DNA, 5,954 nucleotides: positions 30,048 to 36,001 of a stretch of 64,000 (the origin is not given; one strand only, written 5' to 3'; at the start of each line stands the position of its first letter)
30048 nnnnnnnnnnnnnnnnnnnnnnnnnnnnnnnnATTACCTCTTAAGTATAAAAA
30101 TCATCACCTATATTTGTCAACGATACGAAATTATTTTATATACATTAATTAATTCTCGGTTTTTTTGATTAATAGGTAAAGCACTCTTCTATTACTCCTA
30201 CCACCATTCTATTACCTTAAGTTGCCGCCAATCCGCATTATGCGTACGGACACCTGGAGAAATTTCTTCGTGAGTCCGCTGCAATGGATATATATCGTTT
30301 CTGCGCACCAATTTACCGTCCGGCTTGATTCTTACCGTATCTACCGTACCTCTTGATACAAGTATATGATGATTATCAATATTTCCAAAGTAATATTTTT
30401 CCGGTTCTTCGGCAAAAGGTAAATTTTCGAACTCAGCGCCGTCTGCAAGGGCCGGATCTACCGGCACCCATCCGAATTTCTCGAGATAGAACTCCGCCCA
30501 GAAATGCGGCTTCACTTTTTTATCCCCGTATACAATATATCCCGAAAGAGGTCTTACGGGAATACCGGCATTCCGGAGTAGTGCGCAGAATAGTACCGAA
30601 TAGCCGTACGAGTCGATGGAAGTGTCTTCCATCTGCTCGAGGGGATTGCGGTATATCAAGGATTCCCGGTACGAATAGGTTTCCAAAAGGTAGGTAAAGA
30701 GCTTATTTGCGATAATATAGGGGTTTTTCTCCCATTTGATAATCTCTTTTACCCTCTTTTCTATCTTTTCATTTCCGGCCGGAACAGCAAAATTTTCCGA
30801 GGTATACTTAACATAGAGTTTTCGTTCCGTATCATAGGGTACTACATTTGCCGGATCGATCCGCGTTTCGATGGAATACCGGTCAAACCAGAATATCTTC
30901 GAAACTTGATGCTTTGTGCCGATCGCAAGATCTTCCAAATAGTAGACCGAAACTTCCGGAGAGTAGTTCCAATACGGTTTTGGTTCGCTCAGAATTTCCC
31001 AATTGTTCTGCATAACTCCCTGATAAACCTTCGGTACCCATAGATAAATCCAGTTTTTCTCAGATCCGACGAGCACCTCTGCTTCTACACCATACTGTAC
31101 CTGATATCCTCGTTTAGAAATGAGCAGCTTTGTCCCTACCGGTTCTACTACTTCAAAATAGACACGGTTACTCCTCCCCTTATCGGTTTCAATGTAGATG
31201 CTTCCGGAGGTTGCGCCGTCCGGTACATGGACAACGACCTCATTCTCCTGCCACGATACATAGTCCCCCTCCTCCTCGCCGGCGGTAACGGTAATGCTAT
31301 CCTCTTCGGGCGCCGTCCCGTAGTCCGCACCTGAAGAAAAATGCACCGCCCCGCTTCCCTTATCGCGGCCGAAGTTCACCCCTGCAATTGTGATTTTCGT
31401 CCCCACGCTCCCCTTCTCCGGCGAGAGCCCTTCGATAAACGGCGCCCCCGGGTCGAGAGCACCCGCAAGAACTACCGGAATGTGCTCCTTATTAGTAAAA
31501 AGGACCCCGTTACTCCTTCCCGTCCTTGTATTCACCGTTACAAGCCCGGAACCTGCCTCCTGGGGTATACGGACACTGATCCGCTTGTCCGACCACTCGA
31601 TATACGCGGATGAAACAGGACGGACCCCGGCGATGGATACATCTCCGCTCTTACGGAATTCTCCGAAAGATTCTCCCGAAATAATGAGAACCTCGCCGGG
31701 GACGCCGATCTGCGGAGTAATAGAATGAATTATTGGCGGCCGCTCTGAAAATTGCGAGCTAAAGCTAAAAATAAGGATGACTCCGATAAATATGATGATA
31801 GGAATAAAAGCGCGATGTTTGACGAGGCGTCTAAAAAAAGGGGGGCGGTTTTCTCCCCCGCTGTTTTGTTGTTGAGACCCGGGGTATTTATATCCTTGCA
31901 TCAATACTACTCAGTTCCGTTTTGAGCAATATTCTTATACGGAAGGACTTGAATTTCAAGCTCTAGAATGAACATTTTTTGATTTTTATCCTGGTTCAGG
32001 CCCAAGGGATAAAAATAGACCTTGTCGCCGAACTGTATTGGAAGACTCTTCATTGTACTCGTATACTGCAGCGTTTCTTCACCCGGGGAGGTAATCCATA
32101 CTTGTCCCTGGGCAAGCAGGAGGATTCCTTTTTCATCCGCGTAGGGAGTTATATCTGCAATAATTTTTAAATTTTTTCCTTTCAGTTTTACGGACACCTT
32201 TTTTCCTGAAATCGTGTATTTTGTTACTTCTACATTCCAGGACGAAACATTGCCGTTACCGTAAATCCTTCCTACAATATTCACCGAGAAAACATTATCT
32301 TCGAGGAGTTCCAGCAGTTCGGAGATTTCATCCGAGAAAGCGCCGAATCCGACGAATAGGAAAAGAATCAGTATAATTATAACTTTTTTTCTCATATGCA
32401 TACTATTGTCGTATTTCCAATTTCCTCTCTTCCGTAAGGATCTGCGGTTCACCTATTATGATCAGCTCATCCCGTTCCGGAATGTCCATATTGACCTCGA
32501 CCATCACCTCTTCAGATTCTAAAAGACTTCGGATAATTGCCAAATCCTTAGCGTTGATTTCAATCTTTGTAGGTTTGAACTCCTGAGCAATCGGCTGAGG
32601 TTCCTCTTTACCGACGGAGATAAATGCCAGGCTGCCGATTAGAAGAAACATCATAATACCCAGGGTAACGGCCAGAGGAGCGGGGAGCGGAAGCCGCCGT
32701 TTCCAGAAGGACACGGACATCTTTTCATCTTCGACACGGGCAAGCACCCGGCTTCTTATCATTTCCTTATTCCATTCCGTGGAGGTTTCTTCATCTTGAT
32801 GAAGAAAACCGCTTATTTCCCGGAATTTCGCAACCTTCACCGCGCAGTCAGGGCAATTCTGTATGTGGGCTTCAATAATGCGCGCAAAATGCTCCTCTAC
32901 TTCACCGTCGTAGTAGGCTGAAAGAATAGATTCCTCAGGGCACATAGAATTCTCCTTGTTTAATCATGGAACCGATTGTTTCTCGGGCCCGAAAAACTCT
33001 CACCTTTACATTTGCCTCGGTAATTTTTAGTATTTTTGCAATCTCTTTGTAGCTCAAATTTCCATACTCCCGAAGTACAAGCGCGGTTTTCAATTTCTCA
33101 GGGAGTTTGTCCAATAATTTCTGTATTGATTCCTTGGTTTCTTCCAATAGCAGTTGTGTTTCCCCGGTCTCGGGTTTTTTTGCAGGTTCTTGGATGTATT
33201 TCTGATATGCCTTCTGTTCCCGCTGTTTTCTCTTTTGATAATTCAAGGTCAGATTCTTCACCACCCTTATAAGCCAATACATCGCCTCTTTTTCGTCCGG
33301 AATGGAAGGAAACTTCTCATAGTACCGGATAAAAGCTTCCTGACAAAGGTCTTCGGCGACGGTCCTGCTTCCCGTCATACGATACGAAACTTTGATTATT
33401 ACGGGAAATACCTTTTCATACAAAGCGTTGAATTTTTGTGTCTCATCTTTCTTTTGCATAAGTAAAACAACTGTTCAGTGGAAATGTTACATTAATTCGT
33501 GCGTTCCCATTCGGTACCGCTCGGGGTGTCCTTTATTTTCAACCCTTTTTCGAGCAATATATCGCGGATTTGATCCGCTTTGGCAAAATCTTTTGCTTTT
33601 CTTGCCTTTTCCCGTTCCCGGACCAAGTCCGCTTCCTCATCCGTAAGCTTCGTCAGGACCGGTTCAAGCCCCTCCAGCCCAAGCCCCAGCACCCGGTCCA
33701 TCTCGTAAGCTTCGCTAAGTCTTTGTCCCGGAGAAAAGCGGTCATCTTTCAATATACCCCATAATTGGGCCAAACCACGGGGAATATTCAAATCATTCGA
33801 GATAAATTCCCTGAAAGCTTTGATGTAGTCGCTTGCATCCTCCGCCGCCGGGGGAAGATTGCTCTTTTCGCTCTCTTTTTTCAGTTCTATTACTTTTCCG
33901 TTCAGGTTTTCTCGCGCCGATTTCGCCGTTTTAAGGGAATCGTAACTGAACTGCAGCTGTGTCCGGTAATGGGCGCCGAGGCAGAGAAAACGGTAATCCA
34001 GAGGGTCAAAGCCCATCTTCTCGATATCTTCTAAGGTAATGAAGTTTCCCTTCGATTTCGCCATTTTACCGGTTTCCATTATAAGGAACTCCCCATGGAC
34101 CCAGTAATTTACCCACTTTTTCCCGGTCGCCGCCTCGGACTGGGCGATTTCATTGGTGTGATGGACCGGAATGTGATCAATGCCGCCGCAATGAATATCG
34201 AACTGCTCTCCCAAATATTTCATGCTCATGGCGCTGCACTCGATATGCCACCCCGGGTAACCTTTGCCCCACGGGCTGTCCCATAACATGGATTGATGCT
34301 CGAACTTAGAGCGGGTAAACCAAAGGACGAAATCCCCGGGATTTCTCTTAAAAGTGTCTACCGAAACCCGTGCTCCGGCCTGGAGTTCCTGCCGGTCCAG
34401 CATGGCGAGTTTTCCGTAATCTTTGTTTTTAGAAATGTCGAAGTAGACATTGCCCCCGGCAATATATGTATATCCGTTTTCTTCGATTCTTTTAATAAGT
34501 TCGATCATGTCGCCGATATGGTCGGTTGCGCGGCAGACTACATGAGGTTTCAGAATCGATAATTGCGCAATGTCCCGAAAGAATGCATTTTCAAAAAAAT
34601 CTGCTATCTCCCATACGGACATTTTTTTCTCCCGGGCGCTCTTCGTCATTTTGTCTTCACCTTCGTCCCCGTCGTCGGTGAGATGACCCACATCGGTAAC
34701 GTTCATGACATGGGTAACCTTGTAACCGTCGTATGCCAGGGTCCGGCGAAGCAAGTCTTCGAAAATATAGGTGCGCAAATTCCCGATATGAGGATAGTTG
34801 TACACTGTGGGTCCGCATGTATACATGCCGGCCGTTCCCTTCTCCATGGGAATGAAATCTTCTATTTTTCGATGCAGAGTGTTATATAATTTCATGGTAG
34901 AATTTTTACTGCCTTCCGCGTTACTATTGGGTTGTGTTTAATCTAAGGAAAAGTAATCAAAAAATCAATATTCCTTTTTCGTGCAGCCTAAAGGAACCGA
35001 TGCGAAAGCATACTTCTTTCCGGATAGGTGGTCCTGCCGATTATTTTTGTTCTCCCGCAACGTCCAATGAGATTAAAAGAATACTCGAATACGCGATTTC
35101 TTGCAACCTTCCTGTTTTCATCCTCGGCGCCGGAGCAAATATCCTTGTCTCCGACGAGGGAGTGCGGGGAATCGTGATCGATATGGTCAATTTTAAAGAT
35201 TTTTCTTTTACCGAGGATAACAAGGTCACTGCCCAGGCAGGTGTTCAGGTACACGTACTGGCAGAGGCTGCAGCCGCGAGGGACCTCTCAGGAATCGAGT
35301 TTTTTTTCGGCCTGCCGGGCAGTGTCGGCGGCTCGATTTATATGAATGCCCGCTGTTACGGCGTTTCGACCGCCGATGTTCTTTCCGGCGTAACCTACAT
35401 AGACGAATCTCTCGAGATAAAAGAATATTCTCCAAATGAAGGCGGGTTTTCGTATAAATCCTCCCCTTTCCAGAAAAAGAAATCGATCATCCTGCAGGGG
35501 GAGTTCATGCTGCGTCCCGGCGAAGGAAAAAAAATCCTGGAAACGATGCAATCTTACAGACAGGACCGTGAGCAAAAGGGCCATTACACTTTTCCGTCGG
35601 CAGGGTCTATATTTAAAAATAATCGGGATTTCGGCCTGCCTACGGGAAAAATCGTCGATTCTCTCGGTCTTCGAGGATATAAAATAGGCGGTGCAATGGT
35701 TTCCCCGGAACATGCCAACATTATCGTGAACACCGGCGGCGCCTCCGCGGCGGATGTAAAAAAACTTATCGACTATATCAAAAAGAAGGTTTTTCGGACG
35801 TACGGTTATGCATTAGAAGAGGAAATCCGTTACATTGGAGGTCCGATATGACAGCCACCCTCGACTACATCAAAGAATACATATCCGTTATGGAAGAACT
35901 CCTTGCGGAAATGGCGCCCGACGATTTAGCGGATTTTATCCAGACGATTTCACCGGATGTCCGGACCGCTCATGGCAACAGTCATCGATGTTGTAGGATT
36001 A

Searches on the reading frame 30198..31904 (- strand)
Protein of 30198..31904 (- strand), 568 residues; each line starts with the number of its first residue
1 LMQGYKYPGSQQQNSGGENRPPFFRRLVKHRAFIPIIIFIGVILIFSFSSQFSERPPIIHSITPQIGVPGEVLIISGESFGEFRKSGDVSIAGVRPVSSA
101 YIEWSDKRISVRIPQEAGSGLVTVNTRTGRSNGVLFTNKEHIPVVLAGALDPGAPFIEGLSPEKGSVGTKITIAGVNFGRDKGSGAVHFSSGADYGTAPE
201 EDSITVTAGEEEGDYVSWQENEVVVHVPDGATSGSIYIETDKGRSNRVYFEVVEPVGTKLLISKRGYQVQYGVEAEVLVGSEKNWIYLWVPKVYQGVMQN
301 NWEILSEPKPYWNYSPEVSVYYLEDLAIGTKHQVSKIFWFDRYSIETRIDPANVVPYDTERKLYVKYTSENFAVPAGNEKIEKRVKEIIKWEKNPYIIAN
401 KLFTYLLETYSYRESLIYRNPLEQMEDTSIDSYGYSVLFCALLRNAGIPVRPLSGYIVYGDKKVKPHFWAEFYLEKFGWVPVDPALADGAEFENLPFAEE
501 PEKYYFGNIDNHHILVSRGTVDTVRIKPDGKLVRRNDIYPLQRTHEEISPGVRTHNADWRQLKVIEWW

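Call 47: search_protein_families(library=pfam, proteins=[window:30198-31904:-], max_evalue=0.00001)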
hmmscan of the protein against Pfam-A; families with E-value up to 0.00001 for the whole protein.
window:30198-31904:- (568 aa): 2 families
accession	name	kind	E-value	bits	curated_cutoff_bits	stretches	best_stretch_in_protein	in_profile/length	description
PF01833.30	TIG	-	2.8e-17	62.9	20.9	2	57-137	1-83/84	IPT/TIG domain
PF01841.26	Transglut_core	-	9.9e-17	61.6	23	1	384-484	3-108/108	Transglutaminase-like superfamily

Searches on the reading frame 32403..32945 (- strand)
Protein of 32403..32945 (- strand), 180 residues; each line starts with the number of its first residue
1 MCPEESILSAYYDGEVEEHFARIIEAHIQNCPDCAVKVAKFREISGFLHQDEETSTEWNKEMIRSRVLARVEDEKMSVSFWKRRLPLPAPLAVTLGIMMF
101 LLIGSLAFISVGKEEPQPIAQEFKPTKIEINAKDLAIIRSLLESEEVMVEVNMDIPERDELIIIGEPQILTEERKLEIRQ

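Call 48: search_protein_families(library=pfam, proteins=[window:32403-32945:-], max_evalue=0.00001)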
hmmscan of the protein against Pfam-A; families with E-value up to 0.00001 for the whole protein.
window:32403-32945:- (180 aa): 1 family
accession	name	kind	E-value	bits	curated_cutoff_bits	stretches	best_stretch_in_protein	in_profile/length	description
PF13490.11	zf-HC2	-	1.6e-06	28.6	22.2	1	8-35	8-35/35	Putative zinc-finger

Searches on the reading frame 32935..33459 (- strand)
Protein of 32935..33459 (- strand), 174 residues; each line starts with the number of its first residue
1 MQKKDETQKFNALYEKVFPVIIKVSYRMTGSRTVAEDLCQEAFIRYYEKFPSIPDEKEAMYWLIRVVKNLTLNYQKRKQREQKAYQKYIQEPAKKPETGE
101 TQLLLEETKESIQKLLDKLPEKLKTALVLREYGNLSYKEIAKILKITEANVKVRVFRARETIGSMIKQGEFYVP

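Call 48: search_protein_families(library=pfam, proteins=[window:32935-33459:-], max_evalue=0.00001)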
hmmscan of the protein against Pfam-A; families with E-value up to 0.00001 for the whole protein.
window:32935-33459:- (174 aa): 4 families
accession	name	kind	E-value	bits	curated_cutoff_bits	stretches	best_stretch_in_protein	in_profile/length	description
PF08281.18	Sigma70_r4_2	-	2e-17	63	25.7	1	110-161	2-53/54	Sigma-70, region 4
PF04542.20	Sigma70_r2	-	5.2e-12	45.8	24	1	13-80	1-70/71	Sigma-70 region 2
PF04545.22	Sigma70_r4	-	2.9e-09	36.7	24.1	1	115-160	1-46/50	Sigma-70, region 4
PF07638.17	Sigma70_ECF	-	8e-06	26.3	21.1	1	36-162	50-179/185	ECF sigma factor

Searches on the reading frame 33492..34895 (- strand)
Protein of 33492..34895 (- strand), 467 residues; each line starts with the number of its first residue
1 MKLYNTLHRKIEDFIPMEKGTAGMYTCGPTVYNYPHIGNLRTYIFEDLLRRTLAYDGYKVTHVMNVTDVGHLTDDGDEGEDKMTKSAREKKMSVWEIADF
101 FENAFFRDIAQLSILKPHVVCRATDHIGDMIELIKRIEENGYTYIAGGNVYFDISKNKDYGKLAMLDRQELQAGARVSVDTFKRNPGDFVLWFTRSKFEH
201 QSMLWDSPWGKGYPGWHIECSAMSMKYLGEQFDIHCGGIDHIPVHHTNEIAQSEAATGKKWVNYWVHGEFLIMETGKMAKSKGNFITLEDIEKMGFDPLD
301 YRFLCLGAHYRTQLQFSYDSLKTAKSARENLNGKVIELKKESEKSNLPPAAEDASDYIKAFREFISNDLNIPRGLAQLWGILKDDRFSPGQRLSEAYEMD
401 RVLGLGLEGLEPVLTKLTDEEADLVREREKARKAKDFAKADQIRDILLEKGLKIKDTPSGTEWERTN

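Call 48: search_protein_families(library=pfam, proteins=[window:33492-34895:-], max_evalue=0.00001)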
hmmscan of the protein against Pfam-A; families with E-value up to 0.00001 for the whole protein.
window:33492-34895:- (467 aa): 4 families
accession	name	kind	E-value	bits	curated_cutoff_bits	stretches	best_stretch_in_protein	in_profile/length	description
PF01406.26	tRNA-synt_1e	-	2.5e-100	336.2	27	1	16-325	4-300/301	tRNA synthetases class I (C) catalytic domain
PF09334.17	tRNA-synt_1g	-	2.5e-08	33.5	20.1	0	244-321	294-371/391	tRNA synthetases class I (M)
PF23493.1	CysS_C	-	3.9e-07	30.5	23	1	416-463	3-50/51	Cysteinyl-tRNA ligase anticodon binding domain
PF01921.24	tRNA-synt_1f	-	3.6e-06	26.6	27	0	233-343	236-348/360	tRNA synthetases class I (K)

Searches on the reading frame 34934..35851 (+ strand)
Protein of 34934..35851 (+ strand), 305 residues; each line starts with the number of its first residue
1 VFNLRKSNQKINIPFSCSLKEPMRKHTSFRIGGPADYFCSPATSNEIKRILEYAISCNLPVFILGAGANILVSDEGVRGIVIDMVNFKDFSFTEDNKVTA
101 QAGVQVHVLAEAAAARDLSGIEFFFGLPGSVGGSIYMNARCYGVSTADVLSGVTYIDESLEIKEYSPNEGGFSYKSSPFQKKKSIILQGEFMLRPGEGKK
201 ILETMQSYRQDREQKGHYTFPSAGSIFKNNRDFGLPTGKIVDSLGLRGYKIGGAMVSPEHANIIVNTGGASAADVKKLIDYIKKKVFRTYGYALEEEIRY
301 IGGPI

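Call 48: search_protein_families(library=pfam, proteins=[window:34934-35851:+], max_evalue=0.00001)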
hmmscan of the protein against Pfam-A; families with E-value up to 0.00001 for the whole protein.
window:34934-35851:+ (305 aa): 2 families
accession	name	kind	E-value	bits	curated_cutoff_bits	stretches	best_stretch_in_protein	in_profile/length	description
PF02873.21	MurB_C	-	7.7e-31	106.7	27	1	201-301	2-99/99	UDP-N-acetylenolpyruvoylglucosamine reductase, C-terminal domain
PF01565.28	FAD_binding_4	-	1.4e-18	67.4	26.4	1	36-159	2-132/139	FAD binding domain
